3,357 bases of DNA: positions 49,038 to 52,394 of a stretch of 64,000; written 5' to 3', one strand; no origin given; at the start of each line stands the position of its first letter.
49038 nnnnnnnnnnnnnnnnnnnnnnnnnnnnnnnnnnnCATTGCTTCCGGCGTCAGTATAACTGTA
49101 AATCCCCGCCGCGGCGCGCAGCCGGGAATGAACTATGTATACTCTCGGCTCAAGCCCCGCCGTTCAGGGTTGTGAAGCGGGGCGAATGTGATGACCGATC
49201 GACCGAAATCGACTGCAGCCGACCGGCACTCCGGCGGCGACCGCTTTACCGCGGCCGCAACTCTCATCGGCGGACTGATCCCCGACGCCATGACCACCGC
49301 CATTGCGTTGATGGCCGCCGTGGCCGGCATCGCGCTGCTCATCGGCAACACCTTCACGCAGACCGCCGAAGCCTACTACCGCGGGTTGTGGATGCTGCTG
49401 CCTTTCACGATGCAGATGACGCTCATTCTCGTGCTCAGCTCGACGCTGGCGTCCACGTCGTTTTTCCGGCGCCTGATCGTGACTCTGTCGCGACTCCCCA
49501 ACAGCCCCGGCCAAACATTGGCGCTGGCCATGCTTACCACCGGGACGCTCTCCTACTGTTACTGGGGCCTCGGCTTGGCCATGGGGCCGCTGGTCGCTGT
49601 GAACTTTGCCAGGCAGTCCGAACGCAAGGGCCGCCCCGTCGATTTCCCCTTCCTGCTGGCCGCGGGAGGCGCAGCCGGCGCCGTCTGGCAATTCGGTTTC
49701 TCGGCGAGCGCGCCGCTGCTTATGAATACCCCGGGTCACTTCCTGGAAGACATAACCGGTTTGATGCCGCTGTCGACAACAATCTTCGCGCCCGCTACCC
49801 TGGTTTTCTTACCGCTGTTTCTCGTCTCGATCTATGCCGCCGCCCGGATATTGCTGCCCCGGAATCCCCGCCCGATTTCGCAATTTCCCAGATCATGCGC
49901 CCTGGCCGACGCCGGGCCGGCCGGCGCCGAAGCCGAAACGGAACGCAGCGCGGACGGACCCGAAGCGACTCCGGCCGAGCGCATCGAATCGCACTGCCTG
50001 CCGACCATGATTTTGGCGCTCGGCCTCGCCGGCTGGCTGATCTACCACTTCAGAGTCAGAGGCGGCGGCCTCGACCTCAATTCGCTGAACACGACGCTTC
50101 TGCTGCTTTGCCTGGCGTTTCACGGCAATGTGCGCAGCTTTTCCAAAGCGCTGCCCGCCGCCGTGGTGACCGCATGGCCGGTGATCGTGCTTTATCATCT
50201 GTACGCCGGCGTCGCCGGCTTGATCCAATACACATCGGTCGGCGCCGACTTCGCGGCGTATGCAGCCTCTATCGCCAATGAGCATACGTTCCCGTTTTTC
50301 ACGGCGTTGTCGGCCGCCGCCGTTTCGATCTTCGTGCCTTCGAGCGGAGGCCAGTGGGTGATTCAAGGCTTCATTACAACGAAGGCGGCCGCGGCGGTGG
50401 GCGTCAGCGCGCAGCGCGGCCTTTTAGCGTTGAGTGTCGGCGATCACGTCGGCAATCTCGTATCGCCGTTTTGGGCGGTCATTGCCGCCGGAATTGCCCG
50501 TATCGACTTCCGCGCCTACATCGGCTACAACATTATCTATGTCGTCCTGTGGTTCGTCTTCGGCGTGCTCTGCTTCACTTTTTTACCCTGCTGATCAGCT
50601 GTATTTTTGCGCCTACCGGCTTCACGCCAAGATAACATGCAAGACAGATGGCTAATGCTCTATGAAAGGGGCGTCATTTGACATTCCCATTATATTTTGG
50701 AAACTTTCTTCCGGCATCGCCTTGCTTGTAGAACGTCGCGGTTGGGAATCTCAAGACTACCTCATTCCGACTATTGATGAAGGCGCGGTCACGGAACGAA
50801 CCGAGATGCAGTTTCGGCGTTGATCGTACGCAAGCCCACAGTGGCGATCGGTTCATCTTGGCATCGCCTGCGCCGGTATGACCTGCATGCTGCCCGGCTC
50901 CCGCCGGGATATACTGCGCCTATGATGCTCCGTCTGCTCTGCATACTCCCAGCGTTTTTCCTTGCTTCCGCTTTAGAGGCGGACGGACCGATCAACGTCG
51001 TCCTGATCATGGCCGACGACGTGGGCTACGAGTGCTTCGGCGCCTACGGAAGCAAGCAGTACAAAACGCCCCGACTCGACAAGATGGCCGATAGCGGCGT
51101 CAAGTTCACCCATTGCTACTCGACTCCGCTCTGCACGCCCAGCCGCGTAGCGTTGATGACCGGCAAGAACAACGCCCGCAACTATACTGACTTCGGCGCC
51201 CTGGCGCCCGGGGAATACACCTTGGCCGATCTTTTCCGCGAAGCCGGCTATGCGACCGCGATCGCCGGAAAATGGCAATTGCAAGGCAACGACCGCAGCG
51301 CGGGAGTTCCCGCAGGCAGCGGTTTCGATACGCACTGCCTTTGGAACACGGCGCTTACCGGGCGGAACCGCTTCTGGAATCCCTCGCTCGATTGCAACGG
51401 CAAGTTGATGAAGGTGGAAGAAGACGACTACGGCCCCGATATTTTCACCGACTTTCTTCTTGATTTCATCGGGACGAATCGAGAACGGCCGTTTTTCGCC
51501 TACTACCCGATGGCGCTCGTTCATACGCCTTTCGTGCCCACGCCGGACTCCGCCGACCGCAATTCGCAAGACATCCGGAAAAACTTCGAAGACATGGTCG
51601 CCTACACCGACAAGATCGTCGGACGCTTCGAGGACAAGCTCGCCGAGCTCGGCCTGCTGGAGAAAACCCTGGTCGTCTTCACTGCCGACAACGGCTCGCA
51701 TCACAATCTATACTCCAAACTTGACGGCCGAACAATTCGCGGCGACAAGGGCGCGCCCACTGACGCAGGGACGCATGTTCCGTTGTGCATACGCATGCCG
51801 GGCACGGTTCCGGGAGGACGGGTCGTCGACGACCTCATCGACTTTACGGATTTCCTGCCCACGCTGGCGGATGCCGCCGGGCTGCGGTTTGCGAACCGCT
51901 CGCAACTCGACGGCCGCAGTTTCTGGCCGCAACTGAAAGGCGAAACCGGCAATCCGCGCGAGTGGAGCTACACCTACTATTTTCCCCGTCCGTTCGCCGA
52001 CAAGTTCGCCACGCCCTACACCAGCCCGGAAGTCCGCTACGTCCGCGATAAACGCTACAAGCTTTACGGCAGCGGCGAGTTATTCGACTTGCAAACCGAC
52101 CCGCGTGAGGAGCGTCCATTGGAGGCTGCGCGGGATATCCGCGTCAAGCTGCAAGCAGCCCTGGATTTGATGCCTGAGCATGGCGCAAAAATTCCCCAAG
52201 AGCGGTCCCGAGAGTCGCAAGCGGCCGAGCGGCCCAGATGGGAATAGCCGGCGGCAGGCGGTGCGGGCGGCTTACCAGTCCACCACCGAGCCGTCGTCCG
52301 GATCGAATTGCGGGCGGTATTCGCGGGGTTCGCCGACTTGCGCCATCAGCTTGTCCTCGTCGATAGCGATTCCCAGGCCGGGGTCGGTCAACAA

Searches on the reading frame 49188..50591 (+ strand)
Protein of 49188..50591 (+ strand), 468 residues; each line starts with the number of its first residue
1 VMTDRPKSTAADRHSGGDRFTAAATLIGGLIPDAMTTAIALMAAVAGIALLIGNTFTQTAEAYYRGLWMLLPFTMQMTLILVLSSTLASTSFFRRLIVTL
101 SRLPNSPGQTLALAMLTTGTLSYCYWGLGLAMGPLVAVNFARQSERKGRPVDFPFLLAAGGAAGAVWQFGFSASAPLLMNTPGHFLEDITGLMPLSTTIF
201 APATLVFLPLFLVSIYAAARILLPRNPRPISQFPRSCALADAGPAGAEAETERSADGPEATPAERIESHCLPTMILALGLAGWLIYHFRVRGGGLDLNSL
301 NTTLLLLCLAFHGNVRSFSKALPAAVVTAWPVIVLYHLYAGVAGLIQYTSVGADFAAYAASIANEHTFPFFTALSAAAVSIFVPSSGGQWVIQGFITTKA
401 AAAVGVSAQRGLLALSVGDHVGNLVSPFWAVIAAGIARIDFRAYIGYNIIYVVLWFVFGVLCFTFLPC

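Call 36: search_protein_families(library=pfam, proteins=[window:49188-50591:+], max_evalue=0.01)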
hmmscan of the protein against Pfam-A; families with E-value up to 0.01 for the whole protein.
window:49188-50591:+ (468 aa): 2 families
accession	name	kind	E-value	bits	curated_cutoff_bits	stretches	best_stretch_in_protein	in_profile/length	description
PF02667.20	SCFA_trans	-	7e-73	246.6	27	1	25-465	11-452/453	Short chain fatty acid transporter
PF03606.21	DcuC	-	7.4e-08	31.8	23.1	1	363-462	354-455/461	C4-dicarboxylate anaerobic carrier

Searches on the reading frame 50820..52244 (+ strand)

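Call 36: search_protein_families(library=pfam, proteins=[window:50820-52244:+], max_evalue=0.01)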
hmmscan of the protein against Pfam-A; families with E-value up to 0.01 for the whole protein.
window:50820-52244:+ (475 aa): 3 families
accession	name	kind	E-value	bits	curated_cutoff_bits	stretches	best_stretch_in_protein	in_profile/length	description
PF00884.28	Sulfatase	-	3.8e-52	177.9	25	1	59-354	2-300/301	Sulfatase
PF16347.10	SGSH_C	-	7.7e-12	46.1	29.3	1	316-434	14-131/154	N-sulphoglucosamine sulphohydrolase, C-terminal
PF01663.27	Phosphodiest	-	4.7e-06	26.9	23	0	239-295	167-223/342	Type I phosphodiesterase / nucleotide pyrophosphatase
